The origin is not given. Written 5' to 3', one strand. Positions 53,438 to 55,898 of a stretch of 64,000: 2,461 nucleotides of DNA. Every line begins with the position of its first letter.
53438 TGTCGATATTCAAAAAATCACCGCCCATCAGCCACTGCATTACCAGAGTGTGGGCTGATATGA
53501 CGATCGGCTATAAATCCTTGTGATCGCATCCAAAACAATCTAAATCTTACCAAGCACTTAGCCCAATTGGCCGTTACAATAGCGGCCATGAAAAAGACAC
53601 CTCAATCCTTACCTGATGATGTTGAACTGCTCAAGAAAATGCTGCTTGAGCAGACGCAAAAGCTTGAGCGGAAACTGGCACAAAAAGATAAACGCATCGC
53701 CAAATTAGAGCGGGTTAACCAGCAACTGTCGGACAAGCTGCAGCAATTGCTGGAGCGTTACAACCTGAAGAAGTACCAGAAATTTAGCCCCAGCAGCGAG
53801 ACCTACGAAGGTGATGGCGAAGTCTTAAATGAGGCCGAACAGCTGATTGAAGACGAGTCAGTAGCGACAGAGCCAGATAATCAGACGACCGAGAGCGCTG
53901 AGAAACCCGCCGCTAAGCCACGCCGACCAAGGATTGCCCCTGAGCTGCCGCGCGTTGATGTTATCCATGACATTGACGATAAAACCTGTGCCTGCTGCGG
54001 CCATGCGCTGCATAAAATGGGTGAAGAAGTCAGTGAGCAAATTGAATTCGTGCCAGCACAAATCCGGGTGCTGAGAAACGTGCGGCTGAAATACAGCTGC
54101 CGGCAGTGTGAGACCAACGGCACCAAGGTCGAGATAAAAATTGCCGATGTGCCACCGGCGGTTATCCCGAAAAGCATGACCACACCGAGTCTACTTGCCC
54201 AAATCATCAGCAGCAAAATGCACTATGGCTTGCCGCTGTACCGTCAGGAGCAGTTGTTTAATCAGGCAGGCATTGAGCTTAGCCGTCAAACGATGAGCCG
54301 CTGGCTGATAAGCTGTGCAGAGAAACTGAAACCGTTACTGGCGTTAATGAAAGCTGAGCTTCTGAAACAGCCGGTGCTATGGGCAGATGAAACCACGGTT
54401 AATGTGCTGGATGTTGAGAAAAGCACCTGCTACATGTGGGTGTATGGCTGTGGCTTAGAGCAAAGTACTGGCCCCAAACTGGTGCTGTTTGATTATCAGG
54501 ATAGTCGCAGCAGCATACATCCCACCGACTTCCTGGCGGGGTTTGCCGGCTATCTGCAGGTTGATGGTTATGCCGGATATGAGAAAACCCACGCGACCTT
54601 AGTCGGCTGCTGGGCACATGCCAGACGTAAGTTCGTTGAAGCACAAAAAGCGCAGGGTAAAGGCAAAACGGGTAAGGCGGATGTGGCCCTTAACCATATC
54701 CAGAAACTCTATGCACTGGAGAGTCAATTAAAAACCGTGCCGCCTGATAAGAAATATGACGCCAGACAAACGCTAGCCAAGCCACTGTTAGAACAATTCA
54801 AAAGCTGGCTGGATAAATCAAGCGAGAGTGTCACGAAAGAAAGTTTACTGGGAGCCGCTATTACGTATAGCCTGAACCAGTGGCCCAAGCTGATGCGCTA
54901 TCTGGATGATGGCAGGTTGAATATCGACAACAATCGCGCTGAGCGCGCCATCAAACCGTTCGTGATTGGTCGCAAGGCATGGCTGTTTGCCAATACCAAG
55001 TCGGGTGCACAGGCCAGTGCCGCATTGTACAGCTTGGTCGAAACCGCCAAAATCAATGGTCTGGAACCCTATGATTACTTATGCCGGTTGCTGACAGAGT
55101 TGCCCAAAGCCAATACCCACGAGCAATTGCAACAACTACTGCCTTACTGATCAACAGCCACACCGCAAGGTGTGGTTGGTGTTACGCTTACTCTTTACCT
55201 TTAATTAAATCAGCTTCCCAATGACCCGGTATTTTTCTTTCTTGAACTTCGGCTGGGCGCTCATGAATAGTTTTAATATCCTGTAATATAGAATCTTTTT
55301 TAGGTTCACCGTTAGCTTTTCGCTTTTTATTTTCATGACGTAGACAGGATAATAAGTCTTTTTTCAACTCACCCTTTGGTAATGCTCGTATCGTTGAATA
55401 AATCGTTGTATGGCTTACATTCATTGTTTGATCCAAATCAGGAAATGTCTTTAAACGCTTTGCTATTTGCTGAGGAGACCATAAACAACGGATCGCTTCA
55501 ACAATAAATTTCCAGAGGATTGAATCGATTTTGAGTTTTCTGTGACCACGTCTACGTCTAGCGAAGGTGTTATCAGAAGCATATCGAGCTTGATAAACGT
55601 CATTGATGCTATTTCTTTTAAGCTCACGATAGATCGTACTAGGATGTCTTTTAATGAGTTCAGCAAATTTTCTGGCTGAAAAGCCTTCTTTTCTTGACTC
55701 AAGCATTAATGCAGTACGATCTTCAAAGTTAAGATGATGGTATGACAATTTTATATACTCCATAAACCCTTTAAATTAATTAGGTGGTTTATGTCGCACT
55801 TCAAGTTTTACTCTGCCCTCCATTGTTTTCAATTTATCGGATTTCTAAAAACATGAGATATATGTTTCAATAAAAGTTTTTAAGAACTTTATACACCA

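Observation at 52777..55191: IS66-family element inserted into the upstream ISAba125 transposase with an 8-bp target duplication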

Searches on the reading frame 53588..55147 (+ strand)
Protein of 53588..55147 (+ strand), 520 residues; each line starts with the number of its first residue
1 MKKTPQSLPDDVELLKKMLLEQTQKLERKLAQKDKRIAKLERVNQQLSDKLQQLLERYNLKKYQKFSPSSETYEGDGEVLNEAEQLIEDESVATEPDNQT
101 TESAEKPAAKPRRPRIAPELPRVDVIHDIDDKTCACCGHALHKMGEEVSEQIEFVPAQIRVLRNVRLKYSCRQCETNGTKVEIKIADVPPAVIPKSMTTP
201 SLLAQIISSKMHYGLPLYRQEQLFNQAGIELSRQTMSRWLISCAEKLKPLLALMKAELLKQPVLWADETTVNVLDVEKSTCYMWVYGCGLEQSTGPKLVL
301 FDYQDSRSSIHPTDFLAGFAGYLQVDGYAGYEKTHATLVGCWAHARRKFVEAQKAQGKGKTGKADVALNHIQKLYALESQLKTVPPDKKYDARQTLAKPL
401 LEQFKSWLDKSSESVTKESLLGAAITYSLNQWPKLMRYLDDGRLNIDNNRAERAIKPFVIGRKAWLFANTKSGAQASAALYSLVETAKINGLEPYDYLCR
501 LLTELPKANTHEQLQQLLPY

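Call 20: search_protein_families(proteins=[window:53588-55147:+], library=ncbifam)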
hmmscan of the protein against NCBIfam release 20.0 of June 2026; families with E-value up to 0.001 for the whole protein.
window:53588-55147:+ (520 aa): 1 family
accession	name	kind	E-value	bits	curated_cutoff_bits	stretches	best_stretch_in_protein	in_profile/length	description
NF033517.1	transpos_IS66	equivalog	9.5e-142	472.6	180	1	109-504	5-386/387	IS66 family transposase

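Call 27: profile_search(protein=window:53588-55147:+)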
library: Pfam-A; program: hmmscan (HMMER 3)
A. the first sequence (520 residues): domains with independent E <= 10: 11; with E <= 0.001: 4
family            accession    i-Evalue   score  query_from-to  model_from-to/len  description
DDE_Tnp_IS66      PF03050.20   7.2e-100   334.5     195-476         1-284/284  Transposase IS66 family
zf-IS66           PF13005.12    2.2e-18    66.8     131-175         1-46/46  zinc-finger binding domain of transposase IS66
DDE_Tnp_IS66_C    PF13817.11    1.4e-13    51.2     482-520         1-39/39  IS66 C-terminal element
LZ_Tnp_IS66       PF13007.12    7.8e-05    23.8      53-125         1-71/71  Transposase C of IS166 homeodomain
Retinal           PF15449.11      0.046    12.0      79-159       480-564/1292  Retinal protein
UPF0242           PF06785.16       0.06    13.8      19-89         95-161/194  Uncharacterised protein family (UPF0242) N-terminus
DUF7201           PF23831.1        0.23    11.6      20-61         37-77/142  Coiled-coil region of unknown function (DUF7201)
V_ATPase_I        PF01496.24       0.23     9.8      13-99         61-150/815  V-type ATPase 116kDa subunit family
NCH2              PF22727.1           1    10.0     378-452         9-78/96  NACHT C-terminal Helical domain 2
FlaC_arch         PF05377.16        1.1    10.2      24-55          3-34/55  Flagella accessory protein C (FlaC)
DUF4407           PF14362.11        1.4     8.6      21-96        134-202/297  Domain of unknown function (DUF4407)

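Call 32: find_encoding_contigs(protein=window:53588-55147:+, flank=10000, max_places=10)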
Protein window:53588-55147:+ (520 aa): 16 contigs read that carry it; 8 places shown.
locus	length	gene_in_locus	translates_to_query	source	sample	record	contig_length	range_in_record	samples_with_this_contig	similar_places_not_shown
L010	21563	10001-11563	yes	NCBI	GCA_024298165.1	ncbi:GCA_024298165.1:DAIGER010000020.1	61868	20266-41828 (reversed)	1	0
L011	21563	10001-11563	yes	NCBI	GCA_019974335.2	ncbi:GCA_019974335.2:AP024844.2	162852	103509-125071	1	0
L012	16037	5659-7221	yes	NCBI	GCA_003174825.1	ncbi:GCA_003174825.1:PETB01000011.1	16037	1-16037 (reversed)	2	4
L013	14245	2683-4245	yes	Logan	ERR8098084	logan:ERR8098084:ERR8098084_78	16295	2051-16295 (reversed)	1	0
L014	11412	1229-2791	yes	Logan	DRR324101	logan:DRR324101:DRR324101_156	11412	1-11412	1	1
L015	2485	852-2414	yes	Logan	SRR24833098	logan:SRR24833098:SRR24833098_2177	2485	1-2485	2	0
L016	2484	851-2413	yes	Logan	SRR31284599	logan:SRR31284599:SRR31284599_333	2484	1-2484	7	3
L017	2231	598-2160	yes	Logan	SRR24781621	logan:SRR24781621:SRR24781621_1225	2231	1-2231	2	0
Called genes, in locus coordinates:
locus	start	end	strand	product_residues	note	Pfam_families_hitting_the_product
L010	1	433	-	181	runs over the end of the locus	PF00583:Acetyltransf_1, PF13508:Acetyltransf_7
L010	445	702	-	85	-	PF09857:YjhX_toxin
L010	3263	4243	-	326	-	PF03629:SASA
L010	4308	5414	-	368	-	PF24681:Kelch_KLHDC2_KLHL20_DRC7, PF24996:NANM, PF13415:Beta-prop_FBX42, PF13964:Beta-prop_Calicin (faint), PF24981:Beta-prop_ATRN-LZTR1, PF01344:Kelch_1, PF07646:Kelch_2 (weak)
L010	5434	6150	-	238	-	PF06178:KdgM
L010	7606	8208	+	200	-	PF00589:Phage_integrase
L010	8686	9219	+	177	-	PF00589:Phage_integrase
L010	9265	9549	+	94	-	-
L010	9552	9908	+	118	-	PF05717:TnpB_IS66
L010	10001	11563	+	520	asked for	PF13007:LZ_Tnp_IS66 (weak), PF13005:zf-IS66, PF03050:DDE_Tnp_IS66, PF13817:DDE_Tnp_IS66_C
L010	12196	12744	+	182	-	PF00419:Fimbrial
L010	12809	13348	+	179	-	PF00419:Fimbrial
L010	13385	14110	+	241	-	PF00345:PapD_N, PF02753:PapD_C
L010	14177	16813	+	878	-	PF13954:PapC_N, PF00577:Usher, PF13953:PapC_C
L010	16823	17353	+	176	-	PF00419:Fimbrial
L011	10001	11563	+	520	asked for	PF13007:LZ_Tnp_IS66 (weak), PF13005:zf-IS66, PF03050:DDE_Tnp_IS66, PF13817:DDE_Tnp_IS66_C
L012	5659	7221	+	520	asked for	PF13007:LZ_Tnp_IS66 (weak), PF13005:zf-IS66, PF03050:DDE_Tnp_IS66, PF13817:DDE_Tnp_IS66_C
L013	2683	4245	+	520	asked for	PF13007:LZ_Tnp_IS66 (weak), PF13005:zf-IS66, PF03050:DDE_Tnp_IS66, PF13817:DDE_Tnp_IS66_C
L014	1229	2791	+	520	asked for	PF13007:LZ_Tnp_IS66 (weak), PF13005:zf-IS66, PF03050:DDE_Tnp_IS66, PF13817:DDE_Tnp_IS66_C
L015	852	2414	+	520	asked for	PF13007:LZ_Tnp_IS66 (weak), PF13005:zf-IS66, PF03050:DDE_Tnp_IS66, PF13817:DDE_Tnp_IS66_C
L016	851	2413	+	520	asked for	PF13007:LZ_Tnp_IS66 (weak), PF13005:zf-IS66, PF03050:DDE_Tnp_IS66, PF13817:DDE_Tnp_IS66_C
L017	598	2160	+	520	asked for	PF13007:LZ_Tnp_IS66 (weak), PF13005:zf-IS66, PF03050:DDE_Tnp_IS66, PF13817:DDE_Tnp_IS66_C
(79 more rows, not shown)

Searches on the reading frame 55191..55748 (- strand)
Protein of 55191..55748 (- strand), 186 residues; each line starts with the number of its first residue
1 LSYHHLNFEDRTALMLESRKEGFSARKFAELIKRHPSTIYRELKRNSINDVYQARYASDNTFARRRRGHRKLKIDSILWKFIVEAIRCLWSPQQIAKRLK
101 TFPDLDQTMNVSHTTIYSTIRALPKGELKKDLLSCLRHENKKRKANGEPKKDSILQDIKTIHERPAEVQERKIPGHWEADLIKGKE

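Call 50: find_encoding_contigs(protein=window:55191-55748:-, flank=10000, max_places=10)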
Protein seq(186 aa) (186 aa): 2 contigs read that carry it; 2 places shown.
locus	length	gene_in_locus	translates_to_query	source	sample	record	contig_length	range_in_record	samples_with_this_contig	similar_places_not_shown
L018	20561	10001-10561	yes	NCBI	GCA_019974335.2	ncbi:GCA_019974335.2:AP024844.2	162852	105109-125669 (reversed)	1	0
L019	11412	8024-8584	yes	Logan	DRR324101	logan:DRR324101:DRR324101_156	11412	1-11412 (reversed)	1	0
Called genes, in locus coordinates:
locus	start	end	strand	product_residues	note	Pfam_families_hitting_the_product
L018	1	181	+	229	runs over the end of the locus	PF02371:Transposase_20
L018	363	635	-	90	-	-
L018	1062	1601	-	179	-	PF00809:Pterin_bind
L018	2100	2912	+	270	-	PF00753:Lactamase_B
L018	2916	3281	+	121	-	-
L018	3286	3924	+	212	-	PF00697:PRAI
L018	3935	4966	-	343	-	PF11412:DsbD_N, PF21252:Glyco_hydro_109_C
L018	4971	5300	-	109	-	PF03091:CutA1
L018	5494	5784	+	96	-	PF00166:Cpn10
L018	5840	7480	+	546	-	PF00118:Cpn60_TCP1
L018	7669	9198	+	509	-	PF14319:Zn_Tnp_IS91, PF04986:Y2_Tnp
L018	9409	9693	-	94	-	-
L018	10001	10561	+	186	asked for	PF13936:HTH_38, PF13384:HTH_23 (faint), PF13565:HTH_32 (faint)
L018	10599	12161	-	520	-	PF13007:LZ_Tnp_IS66 (weak), PF13005:zf-IS66, PF03050:DDE_Tnp_IS66, PF13817:DDE_Tnp_IS66_C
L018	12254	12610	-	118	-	PF05717:TnpB_IS66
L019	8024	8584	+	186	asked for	PF13936:HTH_38, PF13384:HTH_23 (faint), PF13565:HTH_32 (faint)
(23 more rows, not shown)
